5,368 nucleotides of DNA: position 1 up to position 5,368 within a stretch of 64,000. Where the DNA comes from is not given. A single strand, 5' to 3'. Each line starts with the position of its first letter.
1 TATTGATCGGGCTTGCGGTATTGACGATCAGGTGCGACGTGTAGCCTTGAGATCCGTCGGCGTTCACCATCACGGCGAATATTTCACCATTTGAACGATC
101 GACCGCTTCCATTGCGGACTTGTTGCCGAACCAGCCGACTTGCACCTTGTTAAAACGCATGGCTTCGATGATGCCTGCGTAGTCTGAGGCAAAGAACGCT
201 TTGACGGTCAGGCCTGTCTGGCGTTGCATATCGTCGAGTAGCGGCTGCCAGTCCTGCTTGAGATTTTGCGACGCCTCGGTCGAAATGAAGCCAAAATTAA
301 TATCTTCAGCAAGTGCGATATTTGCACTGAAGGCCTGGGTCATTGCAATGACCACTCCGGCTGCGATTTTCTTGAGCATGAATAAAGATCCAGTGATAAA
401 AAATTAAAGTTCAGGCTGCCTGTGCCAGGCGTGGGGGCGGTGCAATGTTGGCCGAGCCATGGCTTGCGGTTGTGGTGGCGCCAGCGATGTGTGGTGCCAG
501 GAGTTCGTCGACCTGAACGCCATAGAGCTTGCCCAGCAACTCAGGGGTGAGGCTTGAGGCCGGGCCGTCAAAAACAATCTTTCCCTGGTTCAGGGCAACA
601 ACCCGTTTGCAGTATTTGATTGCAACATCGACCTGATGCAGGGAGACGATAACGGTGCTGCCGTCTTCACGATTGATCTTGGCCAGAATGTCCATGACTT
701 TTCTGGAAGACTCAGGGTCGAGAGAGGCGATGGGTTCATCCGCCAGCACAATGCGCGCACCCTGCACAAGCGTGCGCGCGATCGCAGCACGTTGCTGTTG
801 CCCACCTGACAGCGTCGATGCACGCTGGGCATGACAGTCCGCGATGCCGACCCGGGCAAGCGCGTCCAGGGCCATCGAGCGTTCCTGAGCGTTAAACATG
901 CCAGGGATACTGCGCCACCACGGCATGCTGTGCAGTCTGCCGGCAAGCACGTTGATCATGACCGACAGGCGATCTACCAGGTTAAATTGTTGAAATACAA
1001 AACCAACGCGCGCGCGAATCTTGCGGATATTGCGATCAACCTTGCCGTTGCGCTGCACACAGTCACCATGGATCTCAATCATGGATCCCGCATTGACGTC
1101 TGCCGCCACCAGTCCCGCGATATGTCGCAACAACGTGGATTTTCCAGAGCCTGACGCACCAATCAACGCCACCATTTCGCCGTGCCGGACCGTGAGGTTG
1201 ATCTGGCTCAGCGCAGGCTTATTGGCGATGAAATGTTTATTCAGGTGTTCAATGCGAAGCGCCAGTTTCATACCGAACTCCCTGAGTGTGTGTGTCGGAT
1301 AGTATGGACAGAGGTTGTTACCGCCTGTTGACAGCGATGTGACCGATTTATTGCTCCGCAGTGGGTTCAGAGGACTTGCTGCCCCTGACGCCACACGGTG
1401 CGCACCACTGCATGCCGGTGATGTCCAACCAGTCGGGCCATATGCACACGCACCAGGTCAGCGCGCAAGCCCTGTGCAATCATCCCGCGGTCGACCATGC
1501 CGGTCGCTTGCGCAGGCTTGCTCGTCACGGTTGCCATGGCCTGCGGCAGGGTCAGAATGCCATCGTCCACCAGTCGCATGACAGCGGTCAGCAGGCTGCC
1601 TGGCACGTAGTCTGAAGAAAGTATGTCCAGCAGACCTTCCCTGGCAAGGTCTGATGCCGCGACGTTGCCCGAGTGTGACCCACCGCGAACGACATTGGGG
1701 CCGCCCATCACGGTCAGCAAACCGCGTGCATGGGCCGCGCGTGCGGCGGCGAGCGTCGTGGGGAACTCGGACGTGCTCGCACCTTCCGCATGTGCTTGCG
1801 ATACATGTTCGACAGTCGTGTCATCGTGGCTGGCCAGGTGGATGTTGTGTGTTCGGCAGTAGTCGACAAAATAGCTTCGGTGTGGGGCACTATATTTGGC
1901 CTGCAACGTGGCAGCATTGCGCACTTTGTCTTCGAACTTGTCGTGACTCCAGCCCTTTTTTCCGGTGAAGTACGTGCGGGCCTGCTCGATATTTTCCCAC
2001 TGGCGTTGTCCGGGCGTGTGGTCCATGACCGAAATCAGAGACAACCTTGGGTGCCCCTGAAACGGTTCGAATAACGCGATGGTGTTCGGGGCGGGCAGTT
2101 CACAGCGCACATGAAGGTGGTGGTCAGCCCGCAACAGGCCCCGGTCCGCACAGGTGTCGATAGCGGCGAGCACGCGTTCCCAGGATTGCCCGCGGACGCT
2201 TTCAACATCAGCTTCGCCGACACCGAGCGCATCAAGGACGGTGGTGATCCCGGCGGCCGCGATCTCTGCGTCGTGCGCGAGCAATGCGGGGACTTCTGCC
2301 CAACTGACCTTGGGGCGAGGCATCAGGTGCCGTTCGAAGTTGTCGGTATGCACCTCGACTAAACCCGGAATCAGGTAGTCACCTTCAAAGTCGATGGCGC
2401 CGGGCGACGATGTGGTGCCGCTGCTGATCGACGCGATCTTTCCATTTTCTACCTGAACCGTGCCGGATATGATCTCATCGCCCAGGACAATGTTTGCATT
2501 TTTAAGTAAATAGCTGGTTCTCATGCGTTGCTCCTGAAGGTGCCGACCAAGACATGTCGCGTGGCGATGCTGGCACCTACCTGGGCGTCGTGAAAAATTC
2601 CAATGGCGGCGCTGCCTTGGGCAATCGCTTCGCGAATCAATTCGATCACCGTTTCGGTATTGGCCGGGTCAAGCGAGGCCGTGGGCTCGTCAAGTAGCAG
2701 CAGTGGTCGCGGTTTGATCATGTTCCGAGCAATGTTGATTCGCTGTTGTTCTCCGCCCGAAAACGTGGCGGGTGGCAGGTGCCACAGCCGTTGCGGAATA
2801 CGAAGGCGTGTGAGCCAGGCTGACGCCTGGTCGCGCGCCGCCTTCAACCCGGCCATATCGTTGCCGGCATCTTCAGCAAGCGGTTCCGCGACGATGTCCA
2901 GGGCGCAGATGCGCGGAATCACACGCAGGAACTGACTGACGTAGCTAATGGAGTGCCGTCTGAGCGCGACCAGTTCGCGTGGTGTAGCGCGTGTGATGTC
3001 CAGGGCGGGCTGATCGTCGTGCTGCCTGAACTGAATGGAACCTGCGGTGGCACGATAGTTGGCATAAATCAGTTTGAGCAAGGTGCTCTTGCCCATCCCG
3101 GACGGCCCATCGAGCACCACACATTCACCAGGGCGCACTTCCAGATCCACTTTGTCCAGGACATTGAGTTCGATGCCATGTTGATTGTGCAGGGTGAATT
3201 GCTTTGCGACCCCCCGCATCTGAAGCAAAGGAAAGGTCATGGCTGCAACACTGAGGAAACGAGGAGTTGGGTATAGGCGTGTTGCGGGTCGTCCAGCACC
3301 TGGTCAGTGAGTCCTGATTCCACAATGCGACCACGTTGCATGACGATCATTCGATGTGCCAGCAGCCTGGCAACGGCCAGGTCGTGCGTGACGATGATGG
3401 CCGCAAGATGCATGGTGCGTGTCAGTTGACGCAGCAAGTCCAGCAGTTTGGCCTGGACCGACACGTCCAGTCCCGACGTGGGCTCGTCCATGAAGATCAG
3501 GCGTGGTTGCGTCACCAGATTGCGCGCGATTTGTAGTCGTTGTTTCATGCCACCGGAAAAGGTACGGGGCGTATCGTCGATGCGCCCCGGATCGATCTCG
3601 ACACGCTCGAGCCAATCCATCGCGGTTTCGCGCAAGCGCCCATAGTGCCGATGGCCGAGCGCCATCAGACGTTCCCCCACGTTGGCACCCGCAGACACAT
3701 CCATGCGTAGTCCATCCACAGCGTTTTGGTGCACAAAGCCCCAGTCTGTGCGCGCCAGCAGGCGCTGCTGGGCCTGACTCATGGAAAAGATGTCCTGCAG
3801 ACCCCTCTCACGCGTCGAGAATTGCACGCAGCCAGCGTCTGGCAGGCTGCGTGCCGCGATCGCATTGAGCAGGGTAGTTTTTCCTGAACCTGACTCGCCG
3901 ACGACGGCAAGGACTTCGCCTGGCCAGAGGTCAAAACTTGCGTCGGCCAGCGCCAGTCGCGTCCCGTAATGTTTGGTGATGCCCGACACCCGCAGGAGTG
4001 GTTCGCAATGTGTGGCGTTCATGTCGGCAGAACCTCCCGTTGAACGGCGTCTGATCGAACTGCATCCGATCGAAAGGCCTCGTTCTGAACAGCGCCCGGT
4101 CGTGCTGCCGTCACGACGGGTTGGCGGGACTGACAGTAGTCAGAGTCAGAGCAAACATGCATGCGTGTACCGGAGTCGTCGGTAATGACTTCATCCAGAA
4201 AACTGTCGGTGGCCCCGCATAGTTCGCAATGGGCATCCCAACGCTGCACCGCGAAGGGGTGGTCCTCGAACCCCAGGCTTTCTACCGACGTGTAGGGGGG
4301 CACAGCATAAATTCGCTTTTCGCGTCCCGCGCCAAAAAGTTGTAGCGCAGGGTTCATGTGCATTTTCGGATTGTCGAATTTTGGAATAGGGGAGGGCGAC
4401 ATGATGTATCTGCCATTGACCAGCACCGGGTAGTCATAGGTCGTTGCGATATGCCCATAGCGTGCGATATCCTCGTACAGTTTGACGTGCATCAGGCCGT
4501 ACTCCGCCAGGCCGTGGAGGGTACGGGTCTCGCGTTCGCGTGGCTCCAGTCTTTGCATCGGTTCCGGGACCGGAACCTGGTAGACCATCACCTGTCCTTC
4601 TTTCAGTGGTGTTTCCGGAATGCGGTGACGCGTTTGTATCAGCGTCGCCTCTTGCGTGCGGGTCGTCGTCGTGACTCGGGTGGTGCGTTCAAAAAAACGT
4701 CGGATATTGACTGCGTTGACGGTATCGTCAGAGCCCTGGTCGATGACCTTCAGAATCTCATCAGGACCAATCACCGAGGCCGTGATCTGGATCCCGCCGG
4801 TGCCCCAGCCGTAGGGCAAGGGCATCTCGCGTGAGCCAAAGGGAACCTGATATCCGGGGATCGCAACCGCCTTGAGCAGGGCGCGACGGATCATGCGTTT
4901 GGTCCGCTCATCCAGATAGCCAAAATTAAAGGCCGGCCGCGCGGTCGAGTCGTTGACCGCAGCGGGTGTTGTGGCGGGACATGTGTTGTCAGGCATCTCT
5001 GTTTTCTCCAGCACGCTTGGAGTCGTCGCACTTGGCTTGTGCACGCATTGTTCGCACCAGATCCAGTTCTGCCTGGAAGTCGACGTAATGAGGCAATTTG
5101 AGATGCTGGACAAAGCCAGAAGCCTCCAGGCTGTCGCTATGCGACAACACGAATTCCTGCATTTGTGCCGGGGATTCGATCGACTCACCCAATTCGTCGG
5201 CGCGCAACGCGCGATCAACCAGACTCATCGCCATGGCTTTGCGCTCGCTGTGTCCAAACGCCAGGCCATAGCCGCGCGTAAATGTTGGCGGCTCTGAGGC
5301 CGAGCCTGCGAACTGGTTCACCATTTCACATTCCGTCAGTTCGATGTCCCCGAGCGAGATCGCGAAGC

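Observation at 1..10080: PhoB-wired phosphorus economy island: C-P lyase and membrane-lipid remodelling physically joined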

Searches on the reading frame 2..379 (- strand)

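Call 3: search_protein_families(library=pfam, proteins=[window:2-379:-])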
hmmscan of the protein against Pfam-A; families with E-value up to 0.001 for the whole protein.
window:2-379:- (126 aa): 1 family
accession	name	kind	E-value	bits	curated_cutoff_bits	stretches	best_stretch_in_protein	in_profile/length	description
PF12974.12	Phosphonate-bd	-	7.2e-30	104.6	27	1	29-126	1-98/242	ABC transporter, phosphonate, periplasmic substrate-binding protein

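Call 5: search_protein_families(library=ncbifam, proteins=[window:2-379:-], max_evalue=0.00001)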
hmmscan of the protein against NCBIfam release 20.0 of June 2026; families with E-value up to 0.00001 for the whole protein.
window:2-379:- (126 aa): 3 families
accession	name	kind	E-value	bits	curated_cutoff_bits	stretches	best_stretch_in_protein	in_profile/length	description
TIGR03431.1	PhnD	equivalog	4.8e-42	144.3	261.1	1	3-126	3-128/288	phosphonate ABC transporter substrate-binding protein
TIGR01098.1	3A0109s03R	subfamily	1.3e-35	123.1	112.05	1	6-126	11-133/253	phosphate/phosphite/phosphonate ABC transporter substrate-binding protein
TIGR04553.1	ABC_peri_selen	hypoth_equivalog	7.3e-10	38.7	250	1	29-122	4-95/266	putative selenate ABC transporter substrate-binding protein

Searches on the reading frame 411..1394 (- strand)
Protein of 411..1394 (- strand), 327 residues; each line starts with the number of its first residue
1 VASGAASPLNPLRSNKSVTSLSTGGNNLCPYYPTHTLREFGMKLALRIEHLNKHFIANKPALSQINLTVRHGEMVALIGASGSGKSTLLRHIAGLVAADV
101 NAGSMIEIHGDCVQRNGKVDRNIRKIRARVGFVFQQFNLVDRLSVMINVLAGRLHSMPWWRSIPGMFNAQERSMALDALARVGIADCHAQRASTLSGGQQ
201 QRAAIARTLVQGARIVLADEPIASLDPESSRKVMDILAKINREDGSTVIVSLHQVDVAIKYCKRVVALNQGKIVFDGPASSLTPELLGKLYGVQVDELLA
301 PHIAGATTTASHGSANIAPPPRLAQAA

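Call 3: search_protein_families(library=pfam, proteins=[window:411-1394:-])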
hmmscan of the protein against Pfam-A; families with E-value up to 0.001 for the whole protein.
window:411-1394:- (327 aa): 8 families
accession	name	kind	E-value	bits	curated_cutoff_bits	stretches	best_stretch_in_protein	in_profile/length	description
PF00005.33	ABC_tran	-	3.2e-31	109.2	25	1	62-223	1-137/137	ABC transporter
PF13304.12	AAA_21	-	5.8e-07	30.3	27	0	75-95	2-22/304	AAA domain, putative AbiEii toxin, Type IV TA system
PF13555.12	AAA_29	-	0.00017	21.7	27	1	68-89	18-39/61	P-loop containing region of AAA domain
PF13191.12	AAA_16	-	0.00023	22.1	32.6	1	69-115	19-63/167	AAA ATPase domain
PF20703.3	nSTAND1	-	0.00026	21.2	27.1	1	60-98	21-57/379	Novel STAND NTPase 1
PF03193.22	RsgA_GTPase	-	0.00054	20.3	30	0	62-102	97-136/174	RsgA GTPase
PF02463.25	SMC_N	-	0.00059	19.8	40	0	73-256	25-200/220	RecF/RecN/SMC N terminal domain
PF05729.18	NACHT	-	0.001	19.4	26.7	0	74-99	2-27/167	NACHT domain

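Call 5: search_protein_families(library=ncbifam, proteins=[window:411-1394:-], max_evalue=0.00001)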
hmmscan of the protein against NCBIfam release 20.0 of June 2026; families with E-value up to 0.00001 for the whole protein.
window:411-1394:- (327 aa): 184 families (the best 25 are shown)
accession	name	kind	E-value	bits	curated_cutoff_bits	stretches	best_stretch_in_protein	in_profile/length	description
NF007438.0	PRK09984.1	equivalog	5.4e-95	317.5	365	1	42-291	1-249/262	phosphonate ABC transporter ATP-binding protein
TIGR02315.1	ABC_phnC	equivalog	3.6e-90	301.6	266.1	1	46-292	2-243/243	phosphonate ABC transporter ATP-binding protein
NF007027.0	PRK09493.1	equivalog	1.5e-45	155.4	379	1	49-282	5-223/240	glutamine ABC transporter ATP-binding protein GlnQ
NF008428.0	PRK11264.1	equivalog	1.8e-43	148.6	406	1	46-282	4-231/250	L-cystine ABC transporter ATP-binding protein TcyN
TIGR04521.1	ECF_ATPase_2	equivalog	4.4e-43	147.4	330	1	53-282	12-232/279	energy-coupling factor transporter ATPase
TIGR02673.1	FtsE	equivalog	4.8e-43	147.3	264.85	1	47-272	3-214/214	cell division ATP-binding protein FtsE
TIGR02982.1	heterocyst_DevA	subfamily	5.9e-43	147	295.8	1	47-273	3-219/220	ABC exporter ATP-binding subunit, DevA family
TIGR03608.1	L_ocin_972_ABC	subfamily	1.1e-42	145.8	254.85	1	49-268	2-206/206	putative bacteriocin export ABC transporter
TIGR03005.1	ectoine_ehuA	equivalog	2e-42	145.2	345.4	1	47-279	2-231/252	ectoine/hydroxyectoine ABC transporter ATP-binding protein EhuA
NF008338.0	PRK11124.1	equivalog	3.4e-42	144.6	369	1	45-282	2-228/242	arginine ABC transporter ATP-binding protein ArtP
NF010068.0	PRK13548.1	equivalog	2.6e-40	138.2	261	1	45-296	5-245/261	heme ABC transporter ATP-binding protein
NF007826.0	PRK10535.1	equivalog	1.6e-39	135.7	966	1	61-280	23-228/648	macrolide ABC transporter ATP-binding protein/permease MacB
TIGR03873.1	F420-0_ABC_ATP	hypoth_equivalog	2.9e-38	131.6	372.4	1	46-304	2-247/256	putative F420-0 ABC transporter ATP-binding protein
TIGR02211.1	LolD_lipo_ex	equivalog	3.2e-38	131.4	307.75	1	47-273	3-219/221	lipoprotein-releasing ABC transporter ATP-binding protein LolD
NF038007.1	ABC_ATP_DarD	equivalog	1.9e-37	128.9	375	1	50-273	6-218/218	darobactin export ABC transporter ATP-binding protein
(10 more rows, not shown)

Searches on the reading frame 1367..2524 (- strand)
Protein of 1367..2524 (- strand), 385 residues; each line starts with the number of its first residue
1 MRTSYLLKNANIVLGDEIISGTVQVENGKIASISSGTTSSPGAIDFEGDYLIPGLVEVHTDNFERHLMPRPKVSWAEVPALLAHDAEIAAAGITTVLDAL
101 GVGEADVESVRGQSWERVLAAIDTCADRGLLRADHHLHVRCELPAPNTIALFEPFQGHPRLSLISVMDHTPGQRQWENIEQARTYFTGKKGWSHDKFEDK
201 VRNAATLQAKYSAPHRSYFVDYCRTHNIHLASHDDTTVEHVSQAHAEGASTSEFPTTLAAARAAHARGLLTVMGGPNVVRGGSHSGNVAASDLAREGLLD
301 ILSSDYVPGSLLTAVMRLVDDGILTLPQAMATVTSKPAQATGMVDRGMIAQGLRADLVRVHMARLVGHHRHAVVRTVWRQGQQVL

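Call 3: search_protein_families(library=pfam, proteins=[window:1367-2524:-])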
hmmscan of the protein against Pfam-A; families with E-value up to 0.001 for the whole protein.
window:1367-2524:- (385 aa): 3 families
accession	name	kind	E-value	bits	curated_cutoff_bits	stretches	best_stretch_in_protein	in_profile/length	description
PF07969.17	Amidohydro_3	-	1.4e-09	38.4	29.7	1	289-384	358-471/472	Amidohydrolase family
PF01979.26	Amidohydro_1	-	1.9e-05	24.5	25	1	222-384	143-345/345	Amidohydrolase family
PF24890.1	ALN_composite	-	3.2e-05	24.3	27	1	4-37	5-38/55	Allantoinase, composite domain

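Call 5: search_protein_families(library=ncbifam, proteins=[window:1367-2524:-], max_evalue=0.00001)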
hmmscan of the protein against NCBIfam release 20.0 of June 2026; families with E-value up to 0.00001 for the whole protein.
window:1367-2524:- (385 aa): 31 families (the best 25 are shown)
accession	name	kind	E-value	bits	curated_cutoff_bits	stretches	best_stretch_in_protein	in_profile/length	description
NF011984.0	PRK15446.1-5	equivalog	3.6e-163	542.8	260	1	5-384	4-378/379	alpha-D-ribose 1-methylphosphonate 5-triphosphate diphosphatase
NF011983.0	PRK15446.1-4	equivalog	9.1e-144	479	486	1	3-384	3-378/379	alpha-D-ribose 1-methylphosphonate 5-triphosphate diphosphatase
TIGR02318.1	phosphono_phnM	equivalog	7.3e-141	469.4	390.55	1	7-384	2-375/376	phosphonate metabolism protein PhnM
NF011982.0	PRK15446.1-3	equivalog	2.7e-129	431.4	684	1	6-384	2-376/377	alpha-D-ribose 1-methylphosphonate 5-triphosphate diphosphatase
NF011981.0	PRK15446.1-2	equivalog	5.1e-125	417.1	375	1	6-384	2-377/378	alpha-D-ribose 1-methylphosphonate 5-triphosphate diphosphatase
NF011990.0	PRK15446.2-6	subfamily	1.5e-93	313.6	233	1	4-384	2-382/390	alpha-D-ribose 1-methylphosphonate 5-triphosphate diphosphatase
NF011989.0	PRK15446.2-5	equivalog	2.6e-81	273.3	565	1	5-385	4-378/385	alpha-D-ribose 1-methylphosphonate 5-triphosphate diphosphatase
NF011987.0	PRK15446.2-3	subfamily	5.8e-77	259.1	253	1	5-364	12-367/395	alpha-D-ribose 1-methylphosphonate 5-triphosphate diphosphatase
NF011988.0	PRK15446.2-4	equivalog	2.7e-72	244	369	1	7-365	3-362/389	alpha-D-ribose 1-methylphosphonate 5-triphosphate diphosphatase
NF011986.0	PRK15446.2-2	equivalog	1.2e-68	231.8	465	1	4-362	2-361/406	alpha-D-ribose 1-methylphosphonate 5-triphosphate diphosphatase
NF011985.0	PRK15446.2-1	equivalog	3.2e-65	220.5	656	1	6-361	5-356/397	alpha-D-ribose 1-methylphosphonate 5-triphosphate diphosphatase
NF006689.0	PRK09237.1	equivalog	6.1e-12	44.8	371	1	5-135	5-131/383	amidohydrolase/deacetylase family metallohydrolase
NF006688.0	PRK09236.1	equivalog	7.6e-12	44.7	535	0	4-58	3-59/444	dihydroorotase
NF004839.0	PRK06189.1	equivalog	1.1e-10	40.8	631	1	5-61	5-62/451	allantoinase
TIGR03178.1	allantoinase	equivalog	6.6e-10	38.4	357.85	0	6-98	3-88/441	allantoinase AllB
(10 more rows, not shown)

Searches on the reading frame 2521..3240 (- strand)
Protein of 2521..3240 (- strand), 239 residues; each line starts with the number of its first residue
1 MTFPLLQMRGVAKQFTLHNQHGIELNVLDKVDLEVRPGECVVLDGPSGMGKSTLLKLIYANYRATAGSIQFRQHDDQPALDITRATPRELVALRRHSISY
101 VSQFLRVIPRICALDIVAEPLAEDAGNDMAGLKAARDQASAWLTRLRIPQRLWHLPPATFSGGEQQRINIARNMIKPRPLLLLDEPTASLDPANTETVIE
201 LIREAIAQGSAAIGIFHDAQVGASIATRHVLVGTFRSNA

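Call 3: search_protein_families(library=pfam, proteins=[window:2521-3240:-])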
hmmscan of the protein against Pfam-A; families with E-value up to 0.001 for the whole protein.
window:2521-3240:- (239 aa): 4 families
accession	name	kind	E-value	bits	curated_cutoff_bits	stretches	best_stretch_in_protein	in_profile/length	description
PF00005.33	ABC_tran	-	1.8e-29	103.5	25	1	28-188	1-137/137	ABC transporter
PF13304.12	AAA_21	-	6.5e-08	33.4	27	1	176-205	257-286/304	AAA domain, putative AbiEii toxin, Type IV TA system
PF13191.12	AAA_16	-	3.2e-06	28.2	32.6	1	36-206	23-124/167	AAA ATPase domain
PF02463.25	SMC_N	-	5.1e-06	26.5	40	1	159-208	136-189/220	RecF/RecN/SMC N terminal domain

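Call 5: search_protein_families(library=ncbifam, proteins=[window:2521-3240:-], max_evalue=0.00001)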
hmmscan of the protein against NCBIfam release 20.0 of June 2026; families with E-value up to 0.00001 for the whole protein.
window:2521-3240:- (239 aa): 179 families (the best 25 are shown)
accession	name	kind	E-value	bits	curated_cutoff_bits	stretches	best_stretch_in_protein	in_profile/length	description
TIGR02324.1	CP_lyasePhnL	equivalog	6.9e-90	300.4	256.3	1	6-230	2-220/224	phosphonate C-P lyase system protein PhnL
TIGR02673.1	FtsE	equivalog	2.1e-35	122.3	264.85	1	18-231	8-209/214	cell division ATP-binding protein FtsE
TIGR02982.1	heterocyst_DevA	subfamily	1.9e-32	112.6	295.8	1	21-229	14-211/220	ABC exporter ATP-binding subunit, DevA family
TIGR02857.1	CydD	equivalog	2.5e-30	105.9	435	1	20-222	331-520/529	thiol reductant ABC exporter subunit CydD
TIGR02211.1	LolD_lipo_ex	equivalog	2.6e-30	105.6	307.75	1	5-223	1-206/221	lipoprotein-releasing ABC transporter ATP-binding protein LolD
TIGR02315.1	ABC_phnC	equivalog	3.9e-29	101.8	266.1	1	17-228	7-215/243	phosphonate ABC transporter ATP-binding protein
NF038007.1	ABC_ATP_DarD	equivalog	9.1e-29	100.5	375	1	7-221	3-203/218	darobactin export ABC transporter ATP-binding protein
TIGR03608.1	L_ocin_972_ABC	subfamily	1.9e-28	99.3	254.85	1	26-223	12-198/206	putative bacteriocin export ABC transporter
NF007027.0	PRK09493.1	equivalog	4.1e-28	98.4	379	1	22-232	11-209/240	glutamine ABC transporter ATP-binding protein GlnQ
NF008338.0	PRK11124.1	equivalog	3.3e-27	95.6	369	1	26-231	16-213/242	arginine ABC transporter ATP-binding protein ArtP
NF010068.0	PRK13548.1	equivalog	5.2e-27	94.6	261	1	25-232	18-216/261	heme ABC transporter ATP-binding protein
TIGR02769.1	nickel_nikE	equivalog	2.6e-26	92.7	332.55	1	5-232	2-224/265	nickel import ATP-binding protein NikE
NF008639.0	PRK11629.1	equivalog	2.8e-26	92.4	360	1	4-224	5-212/234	lipoprotein-releasing ABC transporter ATP-binding protein LolD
NF007601.2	PRK10247.1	equivalog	3.6e-26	91.9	292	1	26-220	15-193/204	iron efflux ABC transporter ATP-binding subunit FetA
NF007826.0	PRK10535.1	equivalog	8.2e-26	90.4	966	1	4-224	3-209/648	macrolide ABC transporter ATP-binding protein/permease MacB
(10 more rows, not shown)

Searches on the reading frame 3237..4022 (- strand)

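Call 3: search_protein_families(library=pfam, proteins=[window:3237-4022:-])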
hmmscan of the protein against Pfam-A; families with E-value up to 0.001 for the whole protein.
window:3237-4022:- (261 aa): 7 families
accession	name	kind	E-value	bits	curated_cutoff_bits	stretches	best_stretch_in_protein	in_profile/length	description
PF00005.33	ABC_tran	-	1.6e-28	100.4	25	1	26-183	2-137/137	ABC transporter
PF13304.12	AAA_21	-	3.2e-11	44.3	27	1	147-217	230-302/304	AAA domain, putative AbiEii toxin, Type IV TA system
PF13191.12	AAA_16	-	7.1e-05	23.8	32.6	1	36-202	25-161/167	AAA ATPase domain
PF08352.17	oligo_HPY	-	7.4e-05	23.5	27.1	1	234-259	1-26/65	Oligopeptide/dipeptide transporter, C-terminal region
PF13555.12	AAA_29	-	0.00027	21.1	27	1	35-57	22-44/61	P-loop containing region of AAA domain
PF02463.25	SMC_N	-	0.00031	20.7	40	0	36-217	25-201/220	RecF/RecN/SMC N terminal domain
PF13401.12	AAA_22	-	0.00047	20.9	27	0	37-60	7-30/130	AAA domain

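Call 5: search_protein_families(library=ncbifam, proteins=[window:3237-4022:-], max_evalue=0.00001)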
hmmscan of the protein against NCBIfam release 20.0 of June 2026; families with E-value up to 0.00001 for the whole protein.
window:3237-4022:- (261 aa): 186 families (the best 25 are shown)
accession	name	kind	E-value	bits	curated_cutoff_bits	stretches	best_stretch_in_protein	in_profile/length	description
TIGR02323.1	CP_lyasePhnK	equivalog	1.4e-113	378.3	302.85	1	7-259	1-239/239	phosphonate C-P lyase system protein PhnK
NF008453.0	PRK11308.1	subfamily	3.1e-47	161.5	408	1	14-257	27-264/334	dipeptide ABC transporter ATP-binding protein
NF011659.0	PRK15079.1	equivalog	4.7e-45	153.8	540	1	24-259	39-269/334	murein tripeptide/oligopeptide ABC transporter ATP binding protein OppF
NF043079.1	MMSYN1_0167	equivalog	4.4e-43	147.9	740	1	110-259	324-475/561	oligopeptide ABC transporter ATP-binding protein OppD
NF011713.0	PRK15134.1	equivalog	4.6e-43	147.6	834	1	19-255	296-526/529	microcin C ABC transporter ATP-binding protein YejF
NF007613.0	PRK10261.1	equivalog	6.9e-43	147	1077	1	24-258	339-567/623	glutathione ABC transporter ATP-binding protein GsiA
NF043071.1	DppF_dipep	equivalog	1.7e-41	142.7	660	1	22-257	36-265/331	dipeptide ABC transporter ATP-binding subunit DppF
NF043078.1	MMSYN1_0168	equivalog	4.5e-41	141.2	800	2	147-261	486-600/649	oligopeptide ABC transporter ATP-binding protein OppF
NF008246.0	PRK11022.1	equivalog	6.6e-41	140.4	541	1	24-257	22-256/326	dipeptide ABC transporter ATP-binding protein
TIGR02769.1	nickel_nikE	equivalog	1.8e-40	139.1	332.55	1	11-260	13-255/265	nickel import ATP-binding protein NikE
NF047576.1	opine_ATP_CntF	equivalog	3e-40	138.1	385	1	21-257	16-252/264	staphylopine uptake ABC transporter ATP-binding protein CntF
NF047578.1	opine_ATP_CntD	equivalog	6.9e-40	137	380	1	22-257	17-252/266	staphylopine uptake ABC transporter ATP-binding protein CntD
NF008428.0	PRK11264.1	equivalog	3.1e-39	134.7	406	1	11-258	5-247/250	L-cystine ABC transporter ATP-binding protein TcyN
TIGR02770.1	nickel_nikD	equivalog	4.1e-39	134.3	318.7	1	26-257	3-228/230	nickel import ATP-binding protein NikD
NF007010.1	PRK09473.1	subfamily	8e-38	130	575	1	18-258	14-254/318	oligopeptide ABC transporter ATP-binding protein OppD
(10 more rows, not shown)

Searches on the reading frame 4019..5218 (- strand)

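Call 3: search_protein_families(library=pfam, proteins=[window:4019-5218:-])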
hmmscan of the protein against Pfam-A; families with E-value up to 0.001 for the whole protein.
window:4019-5218:- (399 aa): 1 family
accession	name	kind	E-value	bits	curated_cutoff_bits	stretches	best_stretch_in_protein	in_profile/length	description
PF06007.16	PhnJ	-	3.9e-149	495.5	25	1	97-366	3-273/275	Phosphonate metabolism protein PhnJ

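Call 5: search_protein_families(library=ncbifam, proteins=[window:4019-5218:-], max_evalue=0.00001)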
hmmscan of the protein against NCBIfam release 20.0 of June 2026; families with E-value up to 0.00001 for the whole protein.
window:4019-5218:- (399 aa): 0 families
